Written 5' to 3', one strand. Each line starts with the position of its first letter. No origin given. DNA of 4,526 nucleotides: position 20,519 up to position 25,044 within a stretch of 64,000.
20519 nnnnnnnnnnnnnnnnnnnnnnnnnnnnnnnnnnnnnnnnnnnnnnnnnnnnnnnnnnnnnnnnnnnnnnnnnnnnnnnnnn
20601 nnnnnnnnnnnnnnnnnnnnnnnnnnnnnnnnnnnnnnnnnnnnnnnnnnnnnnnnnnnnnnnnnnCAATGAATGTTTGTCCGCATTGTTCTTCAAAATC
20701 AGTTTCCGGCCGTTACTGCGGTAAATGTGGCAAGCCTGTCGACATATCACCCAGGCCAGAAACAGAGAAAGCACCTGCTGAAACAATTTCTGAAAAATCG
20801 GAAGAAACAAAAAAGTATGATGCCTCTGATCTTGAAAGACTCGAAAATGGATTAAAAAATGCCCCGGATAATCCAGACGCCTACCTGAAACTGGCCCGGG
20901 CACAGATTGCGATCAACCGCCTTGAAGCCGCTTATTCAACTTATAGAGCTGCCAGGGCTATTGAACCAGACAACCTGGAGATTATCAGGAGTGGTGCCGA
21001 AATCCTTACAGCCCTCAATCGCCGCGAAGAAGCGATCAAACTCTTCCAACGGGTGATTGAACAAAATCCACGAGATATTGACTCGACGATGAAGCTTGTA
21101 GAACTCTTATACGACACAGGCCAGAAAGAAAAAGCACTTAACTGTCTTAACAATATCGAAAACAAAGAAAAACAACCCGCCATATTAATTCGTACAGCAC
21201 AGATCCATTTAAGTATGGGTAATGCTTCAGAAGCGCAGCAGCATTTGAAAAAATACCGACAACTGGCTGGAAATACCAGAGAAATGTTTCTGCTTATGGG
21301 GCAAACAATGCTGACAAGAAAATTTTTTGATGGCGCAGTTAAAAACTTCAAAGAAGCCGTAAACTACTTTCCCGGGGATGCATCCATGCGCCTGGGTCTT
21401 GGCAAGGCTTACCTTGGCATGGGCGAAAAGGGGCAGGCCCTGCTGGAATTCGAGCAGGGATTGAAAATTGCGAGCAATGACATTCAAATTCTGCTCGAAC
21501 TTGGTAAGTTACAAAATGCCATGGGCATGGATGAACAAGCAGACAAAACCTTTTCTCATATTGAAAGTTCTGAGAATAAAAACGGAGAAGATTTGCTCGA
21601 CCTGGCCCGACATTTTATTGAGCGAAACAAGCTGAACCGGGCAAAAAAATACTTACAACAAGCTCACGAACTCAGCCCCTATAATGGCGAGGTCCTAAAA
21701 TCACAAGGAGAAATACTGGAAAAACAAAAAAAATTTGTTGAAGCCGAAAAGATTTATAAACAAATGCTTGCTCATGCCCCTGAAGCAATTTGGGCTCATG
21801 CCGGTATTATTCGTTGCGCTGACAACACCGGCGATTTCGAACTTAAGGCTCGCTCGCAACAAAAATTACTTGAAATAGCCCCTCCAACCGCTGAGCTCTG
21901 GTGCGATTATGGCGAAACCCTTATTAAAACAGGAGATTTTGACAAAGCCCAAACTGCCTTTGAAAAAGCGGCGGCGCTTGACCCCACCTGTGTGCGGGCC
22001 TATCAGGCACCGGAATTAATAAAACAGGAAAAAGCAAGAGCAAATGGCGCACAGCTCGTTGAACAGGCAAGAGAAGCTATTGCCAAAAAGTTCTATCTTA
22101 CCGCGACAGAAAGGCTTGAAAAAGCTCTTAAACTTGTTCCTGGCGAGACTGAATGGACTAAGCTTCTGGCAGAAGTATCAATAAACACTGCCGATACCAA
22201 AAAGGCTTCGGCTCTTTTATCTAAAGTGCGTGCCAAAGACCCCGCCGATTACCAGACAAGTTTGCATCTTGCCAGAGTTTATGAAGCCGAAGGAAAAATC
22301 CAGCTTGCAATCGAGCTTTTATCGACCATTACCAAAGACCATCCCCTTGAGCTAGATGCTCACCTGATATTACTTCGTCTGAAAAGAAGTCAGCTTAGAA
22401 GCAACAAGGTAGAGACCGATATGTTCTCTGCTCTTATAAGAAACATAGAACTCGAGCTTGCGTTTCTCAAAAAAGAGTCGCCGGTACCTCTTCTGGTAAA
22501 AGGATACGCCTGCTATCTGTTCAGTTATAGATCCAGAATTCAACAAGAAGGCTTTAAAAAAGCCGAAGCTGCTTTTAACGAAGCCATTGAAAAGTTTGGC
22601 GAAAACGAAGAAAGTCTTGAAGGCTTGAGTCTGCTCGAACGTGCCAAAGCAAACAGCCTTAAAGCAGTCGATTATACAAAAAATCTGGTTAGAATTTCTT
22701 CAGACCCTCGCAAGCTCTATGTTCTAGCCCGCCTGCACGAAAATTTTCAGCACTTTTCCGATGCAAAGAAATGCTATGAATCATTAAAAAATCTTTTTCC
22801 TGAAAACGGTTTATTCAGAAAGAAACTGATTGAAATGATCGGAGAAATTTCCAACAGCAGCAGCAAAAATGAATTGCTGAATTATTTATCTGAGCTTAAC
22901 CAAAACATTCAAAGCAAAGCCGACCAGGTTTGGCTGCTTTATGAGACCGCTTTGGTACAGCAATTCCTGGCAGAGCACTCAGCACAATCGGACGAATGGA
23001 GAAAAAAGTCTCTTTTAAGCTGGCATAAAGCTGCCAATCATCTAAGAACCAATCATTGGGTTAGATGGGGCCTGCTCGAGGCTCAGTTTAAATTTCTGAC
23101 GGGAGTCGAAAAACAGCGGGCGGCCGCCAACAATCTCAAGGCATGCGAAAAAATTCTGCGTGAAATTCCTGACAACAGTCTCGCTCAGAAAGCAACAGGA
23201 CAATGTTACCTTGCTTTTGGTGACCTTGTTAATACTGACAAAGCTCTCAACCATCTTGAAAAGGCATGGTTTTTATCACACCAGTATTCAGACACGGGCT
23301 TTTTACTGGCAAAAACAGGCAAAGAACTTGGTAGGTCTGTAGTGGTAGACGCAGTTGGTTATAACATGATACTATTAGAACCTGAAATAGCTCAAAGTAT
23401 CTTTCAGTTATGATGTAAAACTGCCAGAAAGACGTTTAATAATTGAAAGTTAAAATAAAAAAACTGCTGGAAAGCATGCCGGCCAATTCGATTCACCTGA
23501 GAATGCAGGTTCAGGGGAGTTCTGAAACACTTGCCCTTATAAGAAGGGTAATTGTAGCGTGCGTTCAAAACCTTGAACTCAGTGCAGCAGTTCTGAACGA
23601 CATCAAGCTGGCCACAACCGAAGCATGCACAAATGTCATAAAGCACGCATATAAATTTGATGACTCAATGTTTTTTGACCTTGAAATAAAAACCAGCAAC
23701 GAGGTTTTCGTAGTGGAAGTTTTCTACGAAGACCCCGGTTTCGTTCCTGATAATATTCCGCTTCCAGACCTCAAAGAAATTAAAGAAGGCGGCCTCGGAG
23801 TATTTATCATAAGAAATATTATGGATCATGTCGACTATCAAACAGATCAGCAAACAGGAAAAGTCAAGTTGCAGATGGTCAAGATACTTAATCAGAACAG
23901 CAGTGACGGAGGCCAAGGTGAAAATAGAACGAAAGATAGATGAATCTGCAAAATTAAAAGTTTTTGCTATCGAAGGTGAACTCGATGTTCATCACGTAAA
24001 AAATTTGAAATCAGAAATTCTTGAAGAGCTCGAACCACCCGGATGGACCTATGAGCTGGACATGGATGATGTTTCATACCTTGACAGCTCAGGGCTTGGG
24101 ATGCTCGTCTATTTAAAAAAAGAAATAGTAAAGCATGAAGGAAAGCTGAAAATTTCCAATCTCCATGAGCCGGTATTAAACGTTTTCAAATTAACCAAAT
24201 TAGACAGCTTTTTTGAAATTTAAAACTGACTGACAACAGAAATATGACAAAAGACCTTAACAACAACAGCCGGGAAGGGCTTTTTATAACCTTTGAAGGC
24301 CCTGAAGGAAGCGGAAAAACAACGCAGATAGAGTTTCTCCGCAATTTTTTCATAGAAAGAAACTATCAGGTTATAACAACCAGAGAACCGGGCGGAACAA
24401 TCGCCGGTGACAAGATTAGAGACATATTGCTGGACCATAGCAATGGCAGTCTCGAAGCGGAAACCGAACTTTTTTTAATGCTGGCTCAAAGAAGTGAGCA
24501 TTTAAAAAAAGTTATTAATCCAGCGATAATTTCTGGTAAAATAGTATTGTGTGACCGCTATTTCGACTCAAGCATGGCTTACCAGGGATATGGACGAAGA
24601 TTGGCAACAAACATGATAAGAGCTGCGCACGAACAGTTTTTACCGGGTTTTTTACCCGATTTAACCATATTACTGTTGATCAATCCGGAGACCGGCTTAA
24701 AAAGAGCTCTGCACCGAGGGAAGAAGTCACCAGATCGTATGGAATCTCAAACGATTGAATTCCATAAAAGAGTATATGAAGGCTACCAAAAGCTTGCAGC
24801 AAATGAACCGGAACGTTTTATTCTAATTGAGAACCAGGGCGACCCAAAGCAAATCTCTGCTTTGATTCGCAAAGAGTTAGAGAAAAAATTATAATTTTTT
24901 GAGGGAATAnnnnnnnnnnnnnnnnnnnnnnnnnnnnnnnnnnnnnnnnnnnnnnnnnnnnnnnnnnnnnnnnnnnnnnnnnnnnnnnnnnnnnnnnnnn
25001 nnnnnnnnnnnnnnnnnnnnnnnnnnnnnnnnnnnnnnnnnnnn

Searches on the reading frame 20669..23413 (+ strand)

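Call 11: search_protein_families(library=pfam, proteins=[window:20669-23413:+], max_evalue=0.0001)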
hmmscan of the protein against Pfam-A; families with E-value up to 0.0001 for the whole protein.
window:20669-23413:+ (914 aa): 25 families
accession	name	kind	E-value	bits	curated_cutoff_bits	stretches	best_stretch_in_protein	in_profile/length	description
PF14559.12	TPR_19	-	2.1e-54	182.2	25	4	55-102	11-58/68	Tetratricopeptide repeat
PF13428.12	TPR_14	-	2.3e-39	130.2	23.5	0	411-446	4-39/44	Tetratricopeptide repeat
PF07719.23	TPR_2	-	1.6e-34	115.6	27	1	408-440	1-33/34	Tetratricopeptide repeat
PF13432.12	TPR_16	-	7.1e-32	109.9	32.7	0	310-372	1-63/65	Tetratricopeptide repeat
PF23914.1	TPR_CcmH_CycH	-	2.6e-23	83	42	1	45-163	22-147/158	Cytochrome c-type biogenesis protein H TPR domain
PF13174.12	TPR_6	-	1.3e-18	66.7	26.3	0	110-134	7-31/33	Tetratricopeptide repeat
PF13181.12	TPR_8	-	2.1e-18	65.3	25.7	1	408-440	1-33/34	Tetratricopeptide repeat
PF13431.12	TPR_17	-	3.8e-18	64.6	24.4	0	398-428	3-33/34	Tetratricopeptide repeat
PF00515.34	TPR_1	-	8.9e-17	60.6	27.8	0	408-441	1-34/34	Tetratricopeptide repeat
PF13414.12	TPR_11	-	4.4e-16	58.7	26.8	0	220-252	10-42/42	TPR repeat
PF12895.13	ANAPC3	-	1.2e-13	51.6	27.2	1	120-195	6-81/82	Anaphase-promoting complex, cyclosome, subunit 3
PF14561.12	TPR_20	-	1.3e-13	51.5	25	0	50-89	3-42/90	Tetratricopeptide repeat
PF13424.12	TPR_12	-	1.5e-13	51.1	30.1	0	406-437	43-74/77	Tetratricopeptide repeat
PF13176.12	TPR_7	-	2.4e-12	46.3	27.9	0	110-135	6-33/36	Tetratricopeptide repeat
PF13371.12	TPR_9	-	2.2e-10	40.8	35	0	388-450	9-71/73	Tetratricopeptide repeat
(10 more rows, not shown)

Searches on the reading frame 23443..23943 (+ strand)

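Call 11: search_protein_families(library=pfam, proteins=[window:23443-23943:+], max_evalue=0.0001)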
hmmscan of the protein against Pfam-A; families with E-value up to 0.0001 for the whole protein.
window:23443-23943:+ (166 aa): 1 family
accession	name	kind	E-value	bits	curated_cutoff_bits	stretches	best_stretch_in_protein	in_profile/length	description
PF13581.12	HATPase_c_2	-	3.7e-23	82.3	27.4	1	27-143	5-125/127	Histidine kinase-like ATPase domain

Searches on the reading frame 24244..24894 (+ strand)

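Call 11: search_protein_families(library=pfam, proteins=[window:24244-24894:+], max_evalue=0.0001)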
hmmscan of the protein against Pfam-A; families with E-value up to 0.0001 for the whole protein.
window:24244-24894:+ (216 aa): 1 family
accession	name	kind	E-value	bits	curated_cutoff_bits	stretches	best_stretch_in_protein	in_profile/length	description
PF02223.23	Thymidylate_kin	-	3.7e-47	160.8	27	1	17-205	1-182/185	Thymidylate kinase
